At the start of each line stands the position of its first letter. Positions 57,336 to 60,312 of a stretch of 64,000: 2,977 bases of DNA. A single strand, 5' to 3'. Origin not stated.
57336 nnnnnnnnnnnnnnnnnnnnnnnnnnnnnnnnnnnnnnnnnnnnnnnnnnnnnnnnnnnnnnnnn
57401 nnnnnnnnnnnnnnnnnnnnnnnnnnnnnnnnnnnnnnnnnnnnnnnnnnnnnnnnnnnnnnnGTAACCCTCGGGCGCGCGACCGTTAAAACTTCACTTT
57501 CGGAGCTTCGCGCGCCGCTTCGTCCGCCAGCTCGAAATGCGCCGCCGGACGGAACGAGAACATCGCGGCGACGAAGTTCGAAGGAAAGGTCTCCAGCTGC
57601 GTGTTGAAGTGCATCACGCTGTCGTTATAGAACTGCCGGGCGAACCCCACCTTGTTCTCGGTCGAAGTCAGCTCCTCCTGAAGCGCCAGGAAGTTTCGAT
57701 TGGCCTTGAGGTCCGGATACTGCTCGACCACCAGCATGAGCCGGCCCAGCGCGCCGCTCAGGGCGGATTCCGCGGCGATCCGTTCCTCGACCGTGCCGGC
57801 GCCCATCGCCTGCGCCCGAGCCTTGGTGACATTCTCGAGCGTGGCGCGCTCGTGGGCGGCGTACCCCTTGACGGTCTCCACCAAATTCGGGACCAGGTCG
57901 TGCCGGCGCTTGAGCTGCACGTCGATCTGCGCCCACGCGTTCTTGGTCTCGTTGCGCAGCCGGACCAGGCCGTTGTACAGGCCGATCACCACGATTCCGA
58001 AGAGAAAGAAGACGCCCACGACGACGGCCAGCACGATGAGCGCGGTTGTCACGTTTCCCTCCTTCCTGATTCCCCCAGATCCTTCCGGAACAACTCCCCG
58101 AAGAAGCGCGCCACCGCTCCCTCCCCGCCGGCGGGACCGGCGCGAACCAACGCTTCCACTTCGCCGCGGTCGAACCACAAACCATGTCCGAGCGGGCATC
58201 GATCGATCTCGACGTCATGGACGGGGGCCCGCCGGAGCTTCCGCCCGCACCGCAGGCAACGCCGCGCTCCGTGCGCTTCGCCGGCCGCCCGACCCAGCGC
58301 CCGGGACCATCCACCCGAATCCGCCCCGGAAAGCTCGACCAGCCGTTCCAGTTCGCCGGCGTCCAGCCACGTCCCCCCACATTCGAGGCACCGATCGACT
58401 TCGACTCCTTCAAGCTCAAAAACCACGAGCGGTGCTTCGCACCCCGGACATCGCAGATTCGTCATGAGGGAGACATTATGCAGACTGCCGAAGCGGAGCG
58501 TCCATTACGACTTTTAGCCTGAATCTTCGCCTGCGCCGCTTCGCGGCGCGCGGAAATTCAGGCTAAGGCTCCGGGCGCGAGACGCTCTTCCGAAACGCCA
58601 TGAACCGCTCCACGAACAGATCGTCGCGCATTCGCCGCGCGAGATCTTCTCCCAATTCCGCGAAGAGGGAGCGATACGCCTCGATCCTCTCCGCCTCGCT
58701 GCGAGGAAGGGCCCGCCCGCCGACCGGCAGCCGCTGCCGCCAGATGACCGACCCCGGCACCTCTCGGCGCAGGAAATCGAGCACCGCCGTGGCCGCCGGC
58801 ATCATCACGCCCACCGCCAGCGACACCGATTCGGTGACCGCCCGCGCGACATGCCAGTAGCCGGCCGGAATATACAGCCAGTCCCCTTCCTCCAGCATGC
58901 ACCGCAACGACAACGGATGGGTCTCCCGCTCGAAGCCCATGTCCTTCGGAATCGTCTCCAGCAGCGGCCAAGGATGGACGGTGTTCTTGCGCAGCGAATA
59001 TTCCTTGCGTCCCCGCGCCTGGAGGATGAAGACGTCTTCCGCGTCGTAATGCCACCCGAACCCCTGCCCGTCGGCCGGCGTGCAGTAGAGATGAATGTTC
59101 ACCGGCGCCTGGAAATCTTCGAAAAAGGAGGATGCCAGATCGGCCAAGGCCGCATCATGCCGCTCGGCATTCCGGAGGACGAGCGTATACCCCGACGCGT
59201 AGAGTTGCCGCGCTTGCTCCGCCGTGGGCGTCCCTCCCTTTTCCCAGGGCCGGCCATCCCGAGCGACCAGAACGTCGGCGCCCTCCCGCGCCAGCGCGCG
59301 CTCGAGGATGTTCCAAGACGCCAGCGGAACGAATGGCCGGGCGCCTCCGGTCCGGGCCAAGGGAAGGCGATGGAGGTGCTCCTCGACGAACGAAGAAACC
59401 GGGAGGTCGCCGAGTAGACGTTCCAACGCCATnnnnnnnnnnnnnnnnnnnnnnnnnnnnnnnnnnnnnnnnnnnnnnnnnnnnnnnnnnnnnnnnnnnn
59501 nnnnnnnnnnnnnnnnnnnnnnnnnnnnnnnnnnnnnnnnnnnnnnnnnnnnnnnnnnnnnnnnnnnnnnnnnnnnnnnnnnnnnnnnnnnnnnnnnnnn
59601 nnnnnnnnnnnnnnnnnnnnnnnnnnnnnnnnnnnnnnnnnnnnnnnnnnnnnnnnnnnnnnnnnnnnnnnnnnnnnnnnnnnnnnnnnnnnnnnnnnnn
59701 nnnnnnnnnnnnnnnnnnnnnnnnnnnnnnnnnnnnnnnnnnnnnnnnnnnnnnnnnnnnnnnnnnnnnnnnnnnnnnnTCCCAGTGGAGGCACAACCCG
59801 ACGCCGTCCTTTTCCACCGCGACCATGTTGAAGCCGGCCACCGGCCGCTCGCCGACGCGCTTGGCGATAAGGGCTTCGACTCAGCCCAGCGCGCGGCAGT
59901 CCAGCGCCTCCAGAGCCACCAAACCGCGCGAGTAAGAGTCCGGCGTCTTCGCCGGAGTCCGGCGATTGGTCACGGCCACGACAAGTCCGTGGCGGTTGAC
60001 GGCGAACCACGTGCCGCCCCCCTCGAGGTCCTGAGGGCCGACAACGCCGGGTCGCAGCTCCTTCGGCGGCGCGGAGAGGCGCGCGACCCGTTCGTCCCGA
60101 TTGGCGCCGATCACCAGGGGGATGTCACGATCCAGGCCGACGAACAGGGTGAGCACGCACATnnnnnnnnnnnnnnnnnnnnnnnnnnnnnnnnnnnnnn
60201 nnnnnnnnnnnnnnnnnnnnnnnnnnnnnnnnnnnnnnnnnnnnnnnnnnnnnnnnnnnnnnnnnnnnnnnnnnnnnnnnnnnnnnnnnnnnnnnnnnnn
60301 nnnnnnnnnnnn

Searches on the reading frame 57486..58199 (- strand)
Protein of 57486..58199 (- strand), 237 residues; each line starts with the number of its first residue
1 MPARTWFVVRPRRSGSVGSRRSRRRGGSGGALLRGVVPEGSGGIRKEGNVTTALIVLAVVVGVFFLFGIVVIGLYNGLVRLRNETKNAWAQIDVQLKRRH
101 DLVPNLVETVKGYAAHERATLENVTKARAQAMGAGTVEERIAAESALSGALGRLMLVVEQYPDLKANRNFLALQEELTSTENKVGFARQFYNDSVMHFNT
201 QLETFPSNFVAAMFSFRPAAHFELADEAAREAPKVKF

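Call 44: search_protein_families(library=pfam, proteins=[window:57486-58199:-], max_evalue=0.001)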
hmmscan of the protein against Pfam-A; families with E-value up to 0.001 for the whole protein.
window:57486-58199:- (237 aa): 1 family
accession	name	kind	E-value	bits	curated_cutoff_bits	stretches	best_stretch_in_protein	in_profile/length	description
PF04011.17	LemA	-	4.1e-63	212.1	26.2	1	88-237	1-149/149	LemA family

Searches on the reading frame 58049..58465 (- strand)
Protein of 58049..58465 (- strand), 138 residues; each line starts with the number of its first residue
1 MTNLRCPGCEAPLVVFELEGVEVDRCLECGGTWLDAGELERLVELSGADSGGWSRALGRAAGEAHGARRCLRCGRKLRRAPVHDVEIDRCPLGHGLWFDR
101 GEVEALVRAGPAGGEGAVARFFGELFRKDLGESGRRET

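Call 12: search_protein_families(library=pfam, proteins=[window:58049-58465:-], max_evalue=0.01)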
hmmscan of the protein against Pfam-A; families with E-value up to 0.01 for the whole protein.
window:58049-58465:- (138 aa): 3 families
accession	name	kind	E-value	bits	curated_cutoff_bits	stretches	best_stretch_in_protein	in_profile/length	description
PF13453.11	Zn_ribbon_TFIIB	-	5.7e-25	86.9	22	2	5-44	1-40/41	Transcription factor zinc-finger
PF12773.13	DZR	-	0.0022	18.5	27.3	0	5-30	14-31/45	Double zinc ribbon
PF01667.23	Ribosomal_S27e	-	0.0095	16.1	24.5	0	4-32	8-35/55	Ribosomal protein S27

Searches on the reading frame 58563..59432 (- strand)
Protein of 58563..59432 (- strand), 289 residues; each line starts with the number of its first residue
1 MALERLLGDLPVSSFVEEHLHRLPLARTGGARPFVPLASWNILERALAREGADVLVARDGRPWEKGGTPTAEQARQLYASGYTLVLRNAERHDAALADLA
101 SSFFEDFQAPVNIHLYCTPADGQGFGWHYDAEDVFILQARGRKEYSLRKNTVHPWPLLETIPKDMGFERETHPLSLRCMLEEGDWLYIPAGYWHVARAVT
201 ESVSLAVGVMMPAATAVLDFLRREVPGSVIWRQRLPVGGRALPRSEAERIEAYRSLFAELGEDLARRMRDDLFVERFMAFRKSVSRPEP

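Call 12: search_protein_families(library=pfam, proteins=[window:58563-59432:-], max_evalue=0.01)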
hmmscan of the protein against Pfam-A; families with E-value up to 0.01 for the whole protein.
window:58563-59432:- (289 aa): 2 families
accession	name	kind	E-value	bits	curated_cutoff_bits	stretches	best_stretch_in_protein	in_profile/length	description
PF08007.18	JmjC_2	-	9.7e-21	74.1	22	1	95-215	13-125/127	JmjC domain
PF13621.12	Cupin_8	-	8.5e-08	32.9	27.4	1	98-207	121-242/252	Cupin-like domain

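Call 15: find_encoding_contigs(protein=window:58563-59432:-, flank=10000, max_places=10)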
Protein window:58563-59432:- (289 aa): no gene with exactly this product is on record in the collection.

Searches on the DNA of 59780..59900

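Call 72: search_rna_families(source=window, start=59780, end=59900, threshold=evalue, max_evalue=10)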
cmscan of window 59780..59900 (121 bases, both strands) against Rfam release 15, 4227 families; matches with E-value up to 10: 2.
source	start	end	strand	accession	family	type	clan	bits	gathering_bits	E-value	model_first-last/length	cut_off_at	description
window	59833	59896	-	RF03438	mir-1956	Gene; miRNA;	-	13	95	6.1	1-65/65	no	mir-1956 microRNA precursor family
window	59884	59899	-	RF01876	MIAT_exon5_2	Gene; lncRNA;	-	11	75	1.5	68-83/83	no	Myocardial infarction associated transcript exon 5 conserved region 2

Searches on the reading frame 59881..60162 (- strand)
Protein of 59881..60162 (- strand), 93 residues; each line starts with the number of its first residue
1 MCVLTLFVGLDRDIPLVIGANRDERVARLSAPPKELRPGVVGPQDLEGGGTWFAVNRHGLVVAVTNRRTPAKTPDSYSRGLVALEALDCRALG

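Call 12: search_protein_families(library=pfam, proteins=[window:59881-60162:-], max_evalue=0.01)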
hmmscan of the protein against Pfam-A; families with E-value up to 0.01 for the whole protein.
window:59881-60162:- (93 aa): 1 family
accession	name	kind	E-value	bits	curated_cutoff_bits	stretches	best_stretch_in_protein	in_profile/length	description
PF05742.17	TANGO2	-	9.3e-16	59.2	22.6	1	1-87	1-95/257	Transport and Golgi organisation 2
